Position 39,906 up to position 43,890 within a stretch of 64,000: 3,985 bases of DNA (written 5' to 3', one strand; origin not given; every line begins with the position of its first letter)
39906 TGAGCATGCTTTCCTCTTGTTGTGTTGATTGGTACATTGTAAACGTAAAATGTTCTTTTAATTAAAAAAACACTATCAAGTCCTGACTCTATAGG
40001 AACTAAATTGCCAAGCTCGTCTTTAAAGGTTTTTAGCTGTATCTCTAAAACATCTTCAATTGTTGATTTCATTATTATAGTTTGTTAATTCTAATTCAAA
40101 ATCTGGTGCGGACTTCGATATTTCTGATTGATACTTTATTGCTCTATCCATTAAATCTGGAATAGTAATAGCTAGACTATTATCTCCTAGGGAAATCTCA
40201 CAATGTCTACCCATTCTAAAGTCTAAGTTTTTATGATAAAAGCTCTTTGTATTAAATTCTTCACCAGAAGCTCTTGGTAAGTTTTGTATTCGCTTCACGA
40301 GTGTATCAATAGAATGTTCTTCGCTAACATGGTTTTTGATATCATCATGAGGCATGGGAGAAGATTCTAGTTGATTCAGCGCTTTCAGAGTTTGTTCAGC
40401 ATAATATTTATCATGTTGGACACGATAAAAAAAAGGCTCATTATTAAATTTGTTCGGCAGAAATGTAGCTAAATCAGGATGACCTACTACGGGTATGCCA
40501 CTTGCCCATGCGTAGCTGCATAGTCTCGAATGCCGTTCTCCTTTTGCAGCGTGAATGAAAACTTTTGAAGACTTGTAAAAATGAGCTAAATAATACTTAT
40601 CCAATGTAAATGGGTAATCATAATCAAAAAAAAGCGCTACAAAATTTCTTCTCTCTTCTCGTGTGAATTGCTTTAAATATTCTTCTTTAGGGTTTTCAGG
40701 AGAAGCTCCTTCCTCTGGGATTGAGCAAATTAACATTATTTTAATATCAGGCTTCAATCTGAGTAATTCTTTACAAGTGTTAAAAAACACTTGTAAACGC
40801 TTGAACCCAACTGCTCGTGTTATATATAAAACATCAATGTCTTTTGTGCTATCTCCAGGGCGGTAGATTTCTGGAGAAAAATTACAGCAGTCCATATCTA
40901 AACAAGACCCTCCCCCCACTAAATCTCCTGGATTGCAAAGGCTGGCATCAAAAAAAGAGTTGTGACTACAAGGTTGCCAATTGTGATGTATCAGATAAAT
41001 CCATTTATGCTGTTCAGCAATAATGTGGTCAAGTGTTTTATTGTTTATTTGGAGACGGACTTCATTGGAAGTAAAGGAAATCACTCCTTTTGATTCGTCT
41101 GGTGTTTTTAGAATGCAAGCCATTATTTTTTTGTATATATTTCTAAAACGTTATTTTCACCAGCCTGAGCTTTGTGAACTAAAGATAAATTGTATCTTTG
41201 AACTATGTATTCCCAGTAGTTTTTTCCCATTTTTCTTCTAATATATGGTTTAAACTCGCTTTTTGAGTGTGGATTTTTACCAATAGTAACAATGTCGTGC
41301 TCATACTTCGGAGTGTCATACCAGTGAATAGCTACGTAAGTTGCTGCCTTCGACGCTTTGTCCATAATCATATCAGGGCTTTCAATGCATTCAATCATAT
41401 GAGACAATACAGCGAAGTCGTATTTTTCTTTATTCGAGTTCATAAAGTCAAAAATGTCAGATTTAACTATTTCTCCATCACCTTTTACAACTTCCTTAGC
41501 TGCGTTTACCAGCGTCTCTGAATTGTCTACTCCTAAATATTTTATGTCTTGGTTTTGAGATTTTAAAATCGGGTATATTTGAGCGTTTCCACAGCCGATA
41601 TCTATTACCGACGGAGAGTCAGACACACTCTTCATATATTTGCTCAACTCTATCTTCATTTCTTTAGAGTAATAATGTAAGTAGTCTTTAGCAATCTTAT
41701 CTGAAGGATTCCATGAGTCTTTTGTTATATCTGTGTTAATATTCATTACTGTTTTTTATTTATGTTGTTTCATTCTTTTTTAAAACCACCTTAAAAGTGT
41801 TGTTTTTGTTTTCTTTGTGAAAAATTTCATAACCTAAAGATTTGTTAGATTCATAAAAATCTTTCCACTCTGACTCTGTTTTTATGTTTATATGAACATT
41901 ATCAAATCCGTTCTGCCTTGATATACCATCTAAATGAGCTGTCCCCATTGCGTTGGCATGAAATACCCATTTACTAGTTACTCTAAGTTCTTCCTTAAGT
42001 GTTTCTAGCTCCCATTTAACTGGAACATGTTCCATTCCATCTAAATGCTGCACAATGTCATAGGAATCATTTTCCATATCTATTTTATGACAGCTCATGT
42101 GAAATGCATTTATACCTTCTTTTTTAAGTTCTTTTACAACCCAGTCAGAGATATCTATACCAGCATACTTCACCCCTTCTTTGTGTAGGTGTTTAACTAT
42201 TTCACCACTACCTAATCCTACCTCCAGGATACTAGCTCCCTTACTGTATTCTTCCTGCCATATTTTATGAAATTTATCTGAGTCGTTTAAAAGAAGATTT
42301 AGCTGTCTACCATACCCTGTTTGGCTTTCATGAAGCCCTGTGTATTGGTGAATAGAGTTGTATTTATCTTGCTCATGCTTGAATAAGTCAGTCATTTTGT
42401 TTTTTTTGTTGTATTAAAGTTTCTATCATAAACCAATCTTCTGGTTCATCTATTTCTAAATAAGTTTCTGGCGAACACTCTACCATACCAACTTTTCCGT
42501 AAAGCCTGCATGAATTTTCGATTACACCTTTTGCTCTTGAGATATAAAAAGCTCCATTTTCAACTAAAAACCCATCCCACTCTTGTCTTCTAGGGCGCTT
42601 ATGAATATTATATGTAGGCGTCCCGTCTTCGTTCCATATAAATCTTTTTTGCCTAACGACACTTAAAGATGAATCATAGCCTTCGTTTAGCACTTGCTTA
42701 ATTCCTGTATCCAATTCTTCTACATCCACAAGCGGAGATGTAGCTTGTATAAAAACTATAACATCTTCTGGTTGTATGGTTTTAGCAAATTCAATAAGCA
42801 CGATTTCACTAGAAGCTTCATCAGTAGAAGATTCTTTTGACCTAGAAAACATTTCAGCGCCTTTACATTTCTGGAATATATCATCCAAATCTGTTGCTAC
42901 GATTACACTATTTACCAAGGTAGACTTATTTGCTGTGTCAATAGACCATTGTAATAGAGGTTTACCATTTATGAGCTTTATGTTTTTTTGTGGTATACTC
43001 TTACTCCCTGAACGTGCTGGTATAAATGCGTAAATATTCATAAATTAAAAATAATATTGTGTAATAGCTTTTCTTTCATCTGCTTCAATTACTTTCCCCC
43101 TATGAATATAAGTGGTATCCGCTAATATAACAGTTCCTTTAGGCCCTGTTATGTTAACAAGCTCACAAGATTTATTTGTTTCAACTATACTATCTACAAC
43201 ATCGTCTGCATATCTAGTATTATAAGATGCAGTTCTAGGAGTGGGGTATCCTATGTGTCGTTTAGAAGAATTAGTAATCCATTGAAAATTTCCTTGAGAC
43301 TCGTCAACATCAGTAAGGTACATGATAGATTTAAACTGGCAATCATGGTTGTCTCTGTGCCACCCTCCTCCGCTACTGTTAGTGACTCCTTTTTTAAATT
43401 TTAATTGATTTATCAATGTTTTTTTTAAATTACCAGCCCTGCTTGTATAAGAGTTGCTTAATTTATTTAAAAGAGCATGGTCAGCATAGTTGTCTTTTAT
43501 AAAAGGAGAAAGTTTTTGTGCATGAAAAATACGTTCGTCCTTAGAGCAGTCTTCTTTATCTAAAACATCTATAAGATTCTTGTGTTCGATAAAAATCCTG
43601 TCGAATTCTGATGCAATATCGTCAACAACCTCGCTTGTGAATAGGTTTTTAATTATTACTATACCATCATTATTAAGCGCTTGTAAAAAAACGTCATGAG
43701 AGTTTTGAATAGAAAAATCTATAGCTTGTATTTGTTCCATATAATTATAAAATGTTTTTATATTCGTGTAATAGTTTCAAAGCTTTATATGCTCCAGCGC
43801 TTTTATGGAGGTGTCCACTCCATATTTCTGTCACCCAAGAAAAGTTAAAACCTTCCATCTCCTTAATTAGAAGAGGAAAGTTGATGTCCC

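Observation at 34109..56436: Phage-encoded ~22-kb glycan factory: nonulosonate pathway plus eukaryote-type GT29 and exostosin (GT47) transferases, linked to late genes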

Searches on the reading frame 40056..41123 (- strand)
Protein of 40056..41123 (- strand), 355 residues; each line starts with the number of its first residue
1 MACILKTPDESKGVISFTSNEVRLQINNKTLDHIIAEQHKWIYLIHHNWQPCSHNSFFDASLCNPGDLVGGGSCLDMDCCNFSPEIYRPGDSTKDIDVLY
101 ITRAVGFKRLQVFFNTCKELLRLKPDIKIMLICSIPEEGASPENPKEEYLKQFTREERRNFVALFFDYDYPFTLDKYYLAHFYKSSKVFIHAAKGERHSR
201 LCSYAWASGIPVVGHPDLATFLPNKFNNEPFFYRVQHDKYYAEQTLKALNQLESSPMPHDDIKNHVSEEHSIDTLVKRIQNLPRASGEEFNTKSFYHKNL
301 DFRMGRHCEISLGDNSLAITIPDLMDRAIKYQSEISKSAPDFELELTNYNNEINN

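Call 3: search_protein_families(library=pfam, proteins=[window:40056-41123:-], max_evalue=0.01)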
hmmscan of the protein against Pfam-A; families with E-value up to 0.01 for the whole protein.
window:40056-41123:- (355 aa): 0 families

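Call 15: search_protein_families(library=ncbifam, proteins=[window:40056-41123:-], max_evalue=0.001)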
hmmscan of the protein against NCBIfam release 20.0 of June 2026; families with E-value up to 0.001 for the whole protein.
window:40056-41123:- (355 aa): 0 families

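Call 21: search_solved_structures(query=window:40056-41123:-, max_evalue=1)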
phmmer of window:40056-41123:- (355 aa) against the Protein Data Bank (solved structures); distinct sequences matched with E-value up to 1: 0.

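Call 40: search_protein_families(library=phrogs, proteins=[window:40056-41123:-], max_evalue=0.01)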
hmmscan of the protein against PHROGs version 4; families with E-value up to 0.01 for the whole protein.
window:40056-41123:- (355 aa): 0 families

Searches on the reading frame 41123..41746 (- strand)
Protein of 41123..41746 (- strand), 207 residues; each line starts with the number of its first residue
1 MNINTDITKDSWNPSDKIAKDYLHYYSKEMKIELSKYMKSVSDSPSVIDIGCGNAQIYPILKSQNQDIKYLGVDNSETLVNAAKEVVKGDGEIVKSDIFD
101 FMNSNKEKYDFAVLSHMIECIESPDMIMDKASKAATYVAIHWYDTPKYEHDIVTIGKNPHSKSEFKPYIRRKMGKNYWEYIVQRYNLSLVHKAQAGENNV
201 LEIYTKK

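Call 4: search_protein_families(library=pfam, proteins=[window:41123-41746:-], max_evalue=0.01)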
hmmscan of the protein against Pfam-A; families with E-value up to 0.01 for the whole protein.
window:41123-41746:- (207 aa): 10 families
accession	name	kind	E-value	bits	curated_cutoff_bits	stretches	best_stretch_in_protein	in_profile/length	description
PF13847.12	Methyltransf_31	-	3.3e-10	40.3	27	1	46-140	6-106/145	Methyltransferase domain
PF07021.18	MetW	-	2.2e-09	37.7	21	1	38-162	8-131/193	Methionine biosynthesis protein MetW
PF08241.18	Methyltransf_11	-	3.6e-09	37.6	21.2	1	48-132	1-84/95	Methyltransferase domain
PF13489.12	Methyltransf_23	-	4.6e-09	36.6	27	1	22-134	1-107/164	Methyltransferase domain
PF13649.12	Methyltransf_25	-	4e-08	34.3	27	1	47-126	1-82/97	Methyltransferase domain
PF08242.18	Methyltransf_12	-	6.6e-08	33.6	30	1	48-134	1-91/98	Methyltransferase domain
PF05971.18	Methyltransf_10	-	2.2e-06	27.7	23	1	6-93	69-152/299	RNA methyltransferase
PF05175.20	MTS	-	0.00035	20.7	23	1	43-112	31-102/170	Methyltransferase small domain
PF02390.23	Methyltransf_4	-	0.0014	18.6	24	1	44-89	2-47/173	Putative methyltransferase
PF13679.12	Methyltransf_32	-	0.0022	18.4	27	1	38-89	20-75/143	Methyltransferase domain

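Call 73: search_solved_structures(query=window:41123-41746:-, max_evalue=0.01)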
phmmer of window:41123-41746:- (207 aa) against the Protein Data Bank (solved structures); distinct sequences matched with E-value up to 0.01: 14.
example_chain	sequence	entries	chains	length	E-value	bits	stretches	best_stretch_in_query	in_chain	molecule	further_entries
3dli_A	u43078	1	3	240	4.2e-07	33.1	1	30-131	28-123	methyltransferase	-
5dly_A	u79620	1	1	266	4.4e-05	26.5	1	34-114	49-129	plantazolicin methyltransferase BamL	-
4kvz_A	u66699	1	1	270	4.5e-05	26.5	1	34-113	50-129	BamL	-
5dm0_A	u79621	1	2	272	4.6e-05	26.4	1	34-113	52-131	plantazolicin methyltransferase BamL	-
2gh1_A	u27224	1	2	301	0.00043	23.3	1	25-131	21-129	Methyltransferase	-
3gu3_A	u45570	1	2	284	0.00068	22.6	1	40-131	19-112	Methyltransferase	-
6uak_A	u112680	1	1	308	0.0012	21.8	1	36-129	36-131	SAM dependent methyltransferase LahSB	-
5dm2_A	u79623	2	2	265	0.0013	21.7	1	36-129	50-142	Methyltransferase domain family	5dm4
5dm1_A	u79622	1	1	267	0.0013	21.6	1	36-129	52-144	Methyltransferase domain family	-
5mgz_A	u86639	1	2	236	0.0014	21.6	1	40-93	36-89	8-demethylnovobiocic acid C(8)-methyltransferase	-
4kwc_A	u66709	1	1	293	0.0015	21.5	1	36-129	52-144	BpumL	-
3l8d_A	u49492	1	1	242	0.0026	20.7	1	40-129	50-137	Methyltransferase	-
5cm2_Z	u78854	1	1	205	0.0032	20.4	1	35-126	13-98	TRNA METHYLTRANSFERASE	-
5m58_A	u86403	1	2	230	0.0067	19.4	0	40-92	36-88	C-methyltransferase CouO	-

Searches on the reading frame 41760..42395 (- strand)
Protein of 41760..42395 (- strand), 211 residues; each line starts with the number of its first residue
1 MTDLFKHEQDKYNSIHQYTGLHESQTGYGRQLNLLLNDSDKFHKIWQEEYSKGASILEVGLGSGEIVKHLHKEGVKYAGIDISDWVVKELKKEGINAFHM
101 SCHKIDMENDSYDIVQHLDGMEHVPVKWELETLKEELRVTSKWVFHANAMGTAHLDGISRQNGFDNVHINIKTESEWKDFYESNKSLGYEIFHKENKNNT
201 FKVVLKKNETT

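Call 4: search_protein_families(library=pfam, proteins=[window:41760-42395:-], max_evalue=0.01)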
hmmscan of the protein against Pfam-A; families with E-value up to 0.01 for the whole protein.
window:41760-42395:- (211 aa): 6 families
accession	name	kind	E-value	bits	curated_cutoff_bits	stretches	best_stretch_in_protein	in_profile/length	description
PF13489.12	Methyltransf_23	-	6.7e-09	36.1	27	1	40-126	11-96/164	Methyltransferase domain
PF13649.12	Methyltransf_25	-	7.7e-09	36.6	27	1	56-140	1-93/97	Methyltransferase domain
PF08241.18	Methyltransf_11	-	1.7e-07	32.2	21.2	1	57-139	1-86/95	Methyltransferase domain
PF08242.18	Methyltransf_12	-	6e-05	24.1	30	1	57-127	1-81/98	Methyltransferase domain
PF07021.18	MetW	-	0.00017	21.7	21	1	46-144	7-106/193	Methionine biosynthesis protein MetW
PF13847.12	Methyltransf_31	-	0.0036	17.4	27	0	51-96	2-54/145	Methyltransferase domain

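Call 74: search_solved_structures(query=window:41760-42395:-, max_evalue=0.01)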
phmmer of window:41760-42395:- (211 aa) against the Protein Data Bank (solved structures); distinct sequences matched with E-value up to 0.01: 5.
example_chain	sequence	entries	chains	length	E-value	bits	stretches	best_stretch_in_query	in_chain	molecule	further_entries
3l8d_A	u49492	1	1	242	0.0015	21.5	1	47-124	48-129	Methyltransferase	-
5dly_A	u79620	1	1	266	0.0052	19.7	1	46-101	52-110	plantazolicin methyltransferase BamL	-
4kvz_A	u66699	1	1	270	0.0054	19.7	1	46-101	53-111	BamL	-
5dm0_A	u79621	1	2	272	0.0054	19.7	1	46-101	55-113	plantazolicin methyltransferase BamL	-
9rfr_A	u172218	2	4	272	0.008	19.1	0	46-147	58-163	Ubiquinone biosynthesis O-methyltransferase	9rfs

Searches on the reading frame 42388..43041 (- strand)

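Call 4: search_protein_families(library=pfam, proteins=[window:42388-43041:-], max_evalue=0.01)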
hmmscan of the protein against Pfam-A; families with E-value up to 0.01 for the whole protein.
window:42388-43041:- (217 aa): 1 family
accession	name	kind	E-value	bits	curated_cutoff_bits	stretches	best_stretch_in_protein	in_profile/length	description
PF02348.25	CTP_transf_3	-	3.9e-26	92.6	22.6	1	6-168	3-162/217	Cytidylyltransferase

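Call 15: search_protein_families(library=ncbifam, proteins=[window:42388-43041:-], max_evalue=0.001)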
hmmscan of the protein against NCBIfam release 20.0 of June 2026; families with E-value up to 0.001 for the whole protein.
window:42388-43041:- (217 aa): 6 families
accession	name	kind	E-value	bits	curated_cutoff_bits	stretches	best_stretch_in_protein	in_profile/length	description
TIGR03584.1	PseF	equivalog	7.7e-28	97.6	205.7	1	5-210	2-220/222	pseudaminic acid cytidylyltransferase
NF003952.0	PRK05450.1-5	subfamily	6.3e-19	68.1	193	1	1-121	1-120/250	3-deoxy-manno-octulosonate cytidylyltransferase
NF009905.0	PRK13368.1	subfamily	1.3e-15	57.4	255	1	1-120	1-117/243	3-deoxy-manno-octulosonate cytidylyltransferase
NF003950.0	PRK05450.1-3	subfamily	1e-14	54.5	234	1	1-117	1-117/248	3-deoxy-manno-octulosonate cytidylyltransferase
TIGR00466.1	kdsB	equivalog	1.2e-11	44.5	155.2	1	3-108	3-107/241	3-deoxy-manno-octulosonate cytidylyltransferase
NF003948.0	PRK05450.1-1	equivalog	7e-09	35.3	281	1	4-130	7-133/248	3-deoxy-manno-octulosonate cytidylyltransferase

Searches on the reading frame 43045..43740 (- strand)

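Call 4: search_protein_families(library=pfam, proteins=[window:43045-43740:-], max_evalue=0.01)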
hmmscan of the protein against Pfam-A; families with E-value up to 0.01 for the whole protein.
window:43045-43740:- (231 aa): 1 family
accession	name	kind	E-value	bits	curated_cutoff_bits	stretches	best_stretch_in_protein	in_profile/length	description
PF05721.19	PhyH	-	4.1e-08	34.2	22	1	23-216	2-203/213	Phytanoyl-CoA dioxygenase (PhyH)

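Call 15: search_protein_families(library=ncbifam, proteins=[window:43045-43740:-], max_evalue=0.001)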
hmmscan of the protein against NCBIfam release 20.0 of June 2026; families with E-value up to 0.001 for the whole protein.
window:43045-43740:- (231 aa): 0 families
